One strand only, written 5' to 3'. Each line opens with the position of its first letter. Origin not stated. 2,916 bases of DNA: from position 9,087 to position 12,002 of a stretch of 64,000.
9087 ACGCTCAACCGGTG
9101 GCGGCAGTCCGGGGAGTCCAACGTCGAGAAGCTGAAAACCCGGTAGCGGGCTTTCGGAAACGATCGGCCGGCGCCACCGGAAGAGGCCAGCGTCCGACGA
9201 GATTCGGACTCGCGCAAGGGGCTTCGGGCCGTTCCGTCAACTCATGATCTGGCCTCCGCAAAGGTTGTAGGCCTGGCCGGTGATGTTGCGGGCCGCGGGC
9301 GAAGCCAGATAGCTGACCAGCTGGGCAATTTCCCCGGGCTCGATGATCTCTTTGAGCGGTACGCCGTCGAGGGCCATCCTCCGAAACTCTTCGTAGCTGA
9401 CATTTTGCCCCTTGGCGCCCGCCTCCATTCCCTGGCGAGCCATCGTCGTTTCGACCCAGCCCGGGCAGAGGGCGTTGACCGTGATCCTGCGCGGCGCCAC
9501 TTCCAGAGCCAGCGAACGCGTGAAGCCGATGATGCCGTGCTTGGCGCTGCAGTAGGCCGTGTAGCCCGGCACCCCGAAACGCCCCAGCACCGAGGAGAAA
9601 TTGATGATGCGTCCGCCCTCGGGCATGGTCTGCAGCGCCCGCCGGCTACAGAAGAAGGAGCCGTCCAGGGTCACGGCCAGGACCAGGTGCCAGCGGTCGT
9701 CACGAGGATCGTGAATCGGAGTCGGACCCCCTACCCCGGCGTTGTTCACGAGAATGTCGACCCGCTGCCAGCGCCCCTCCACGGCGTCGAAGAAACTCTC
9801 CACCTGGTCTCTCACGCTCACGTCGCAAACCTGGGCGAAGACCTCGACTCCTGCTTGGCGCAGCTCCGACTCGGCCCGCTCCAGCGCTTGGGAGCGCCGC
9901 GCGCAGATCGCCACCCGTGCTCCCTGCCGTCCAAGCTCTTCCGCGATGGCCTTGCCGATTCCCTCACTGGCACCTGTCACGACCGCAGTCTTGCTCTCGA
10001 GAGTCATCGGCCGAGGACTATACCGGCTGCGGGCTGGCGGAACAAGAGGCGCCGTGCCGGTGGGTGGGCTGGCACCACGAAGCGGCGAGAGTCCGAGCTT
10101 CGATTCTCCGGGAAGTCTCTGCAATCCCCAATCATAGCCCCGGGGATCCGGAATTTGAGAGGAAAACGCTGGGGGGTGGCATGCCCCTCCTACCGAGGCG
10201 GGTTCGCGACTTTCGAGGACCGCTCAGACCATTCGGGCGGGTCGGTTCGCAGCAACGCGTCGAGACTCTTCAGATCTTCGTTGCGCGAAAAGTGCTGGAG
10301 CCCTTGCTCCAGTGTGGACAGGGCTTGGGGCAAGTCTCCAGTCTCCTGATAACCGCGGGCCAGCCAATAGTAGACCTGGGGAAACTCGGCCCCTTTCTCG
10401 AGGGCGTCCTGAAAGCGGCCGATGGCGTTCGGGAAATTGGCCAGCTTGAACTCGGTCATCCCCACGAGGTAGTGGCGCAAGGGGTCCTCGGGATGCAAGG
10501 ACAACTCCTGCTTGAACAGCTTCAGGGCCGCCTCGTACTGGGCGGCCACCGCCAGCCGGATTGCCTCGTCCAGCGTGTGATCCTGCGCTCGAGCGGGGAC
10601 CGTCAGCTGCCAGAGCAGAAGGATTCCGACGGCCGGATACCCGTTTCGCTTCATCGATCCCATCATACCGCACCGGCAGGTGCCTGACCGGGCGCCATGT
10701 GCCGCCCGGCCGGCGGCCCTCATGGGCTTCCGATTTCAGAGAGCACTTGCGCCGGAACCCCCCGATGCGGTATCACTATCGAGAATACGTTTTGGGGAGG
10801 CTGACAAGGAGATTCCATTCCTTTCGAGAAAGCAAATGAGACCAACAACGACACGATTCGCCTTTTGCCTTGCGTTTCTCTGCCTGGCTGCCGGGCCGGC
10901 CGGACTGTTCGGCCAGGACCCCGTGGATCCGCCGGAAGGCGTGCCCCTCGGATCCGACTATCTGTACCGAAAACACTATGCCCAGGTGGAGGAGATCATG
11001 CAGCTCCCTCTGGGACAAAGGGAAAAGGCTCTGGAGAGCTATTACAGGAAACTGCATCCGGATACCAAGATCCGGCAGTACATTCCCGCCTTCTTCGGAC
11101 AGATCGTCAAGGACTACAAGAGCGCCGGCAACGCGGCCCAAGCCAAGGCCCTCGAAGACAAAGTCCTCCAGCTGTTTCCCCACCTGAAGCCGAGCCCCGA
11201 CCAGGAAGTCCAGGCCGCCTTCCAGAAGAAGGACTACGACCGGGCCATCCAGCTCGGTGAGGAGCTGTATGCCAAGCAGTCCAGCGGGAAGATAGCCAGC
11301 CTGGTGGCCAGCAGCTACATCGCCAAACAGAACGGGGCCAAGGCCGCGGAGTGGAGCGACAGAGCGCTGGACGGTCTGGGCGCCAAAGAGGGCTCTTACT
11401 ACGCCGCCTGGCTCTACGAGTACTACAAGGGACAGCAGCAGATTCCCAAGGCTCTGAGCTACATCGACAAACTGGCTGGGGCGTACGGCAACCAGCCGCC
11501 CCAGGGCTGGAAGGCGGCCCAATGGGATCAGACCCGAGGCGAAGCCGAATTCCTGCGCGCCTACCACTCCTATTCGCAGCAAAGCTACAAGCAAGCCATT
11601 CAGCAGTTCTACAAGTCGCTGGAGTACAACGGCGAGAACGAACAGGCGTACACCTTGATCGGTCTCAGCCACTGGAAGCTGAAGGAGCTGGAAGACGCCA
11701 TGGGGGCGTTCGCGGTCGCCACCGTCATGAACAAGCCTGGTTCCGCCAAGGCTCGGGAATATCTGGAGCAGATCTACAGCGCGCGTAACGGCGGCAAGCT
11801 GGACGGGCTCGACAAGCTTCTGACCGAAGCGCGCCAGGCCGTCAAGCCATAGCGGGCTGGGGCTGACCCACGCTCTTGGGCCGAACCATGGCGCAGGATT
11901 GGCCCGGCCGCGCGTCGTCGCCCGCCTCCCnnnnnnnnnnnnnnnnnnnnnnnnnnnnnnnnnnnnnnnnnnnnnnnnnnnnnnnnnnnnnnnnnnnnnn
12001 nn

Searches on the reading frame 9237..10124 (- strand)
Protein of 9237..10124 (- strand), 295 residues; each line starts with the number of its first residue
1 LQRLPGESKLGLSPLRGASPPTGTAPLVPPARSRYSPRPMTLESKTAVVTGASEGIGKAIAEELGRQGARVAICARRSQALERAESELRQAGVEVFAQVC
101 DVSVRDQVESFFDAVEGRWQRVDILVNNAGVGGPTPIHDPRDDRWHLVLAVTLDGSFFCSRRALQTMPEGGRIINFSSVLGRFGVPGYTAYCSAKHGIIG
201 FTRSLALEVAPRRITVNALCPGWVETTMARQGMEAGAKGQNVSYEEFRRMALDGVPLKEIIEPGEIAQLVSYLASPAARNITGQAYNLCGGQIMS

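Call 19: search_protein_families(library=pfam, proteins=[window:9237-10124:-], max_evalue=0.00001)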
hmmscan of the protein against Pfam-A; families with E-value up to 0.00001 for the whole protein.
window:9237-10124:- (295 aa): 3 families
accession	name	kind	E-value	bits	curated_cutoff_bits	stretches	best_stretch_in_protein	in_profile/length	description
PF13561.12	adh_short_C2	-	9.8e-61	205.8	27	1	51-291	1-234/236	Enoyl-(Acyl carrier protein) reductase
PF00106.31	adh_short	-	4.2e-59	199.8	26.6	1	45-231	1-189/195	short chain dehydrogenase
PF08659.16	KR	-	1.5e-17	64.6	22.6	1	46-196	2-154/180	KR domain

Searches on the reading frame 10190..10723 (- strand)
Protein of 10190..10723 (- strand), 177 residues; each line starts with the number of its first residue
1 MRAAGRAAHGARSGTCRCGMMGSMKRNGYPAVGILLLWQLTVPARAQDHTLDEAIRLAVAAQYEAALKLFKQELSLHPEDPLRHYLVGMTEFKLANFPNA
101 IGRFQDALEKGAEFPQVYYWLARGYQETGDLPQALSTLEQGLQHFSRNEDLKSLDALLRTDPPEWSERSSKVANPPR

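Call 19: search_protein_families(library=pfam, proteins=[window:10190-10723:-], max_evalue=0.00001)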
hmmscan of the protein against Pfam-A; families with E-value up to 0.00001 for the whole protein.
window:10190-10723:- (177 aa): 4 families
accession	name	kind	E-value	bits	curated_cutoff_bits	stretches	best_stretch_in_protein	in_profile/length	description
PF14559.12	TPR_19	-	1.4e-08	35.4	25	1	96-156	6-66/68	Tetratricopeptide repeat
PF07719.23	TPR_2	-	2.6e-08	33.8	27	0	116-146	2-32/34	Tetratricopeptide repeat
PF13428.12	TPR_14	-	1.4e-07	32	23.5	0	115-150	1-36/44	Tetratricopeptide repeat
PF13432.12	TPR_16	-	8.9e-06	26.5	32.7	0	89-140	5-55/65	Tetratricopeptide repeat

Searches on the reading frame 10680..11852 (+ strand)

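Call 19: search_protein_families(library=pfam, proteins=[window:10680-11852:+], max_evalue=0.00001)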
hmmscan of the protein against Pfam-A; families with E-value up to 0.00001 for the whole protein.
window:10680-11852:+ (390 aa): 1 family
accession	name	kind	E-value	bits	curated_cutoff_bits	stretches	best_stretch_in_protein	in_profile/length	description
PF12895.13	ANAPC3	-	4.2e-07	30.6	27.2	0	253-344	3-79/82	Anaphase-promoting complex, cyclosome, subunit 3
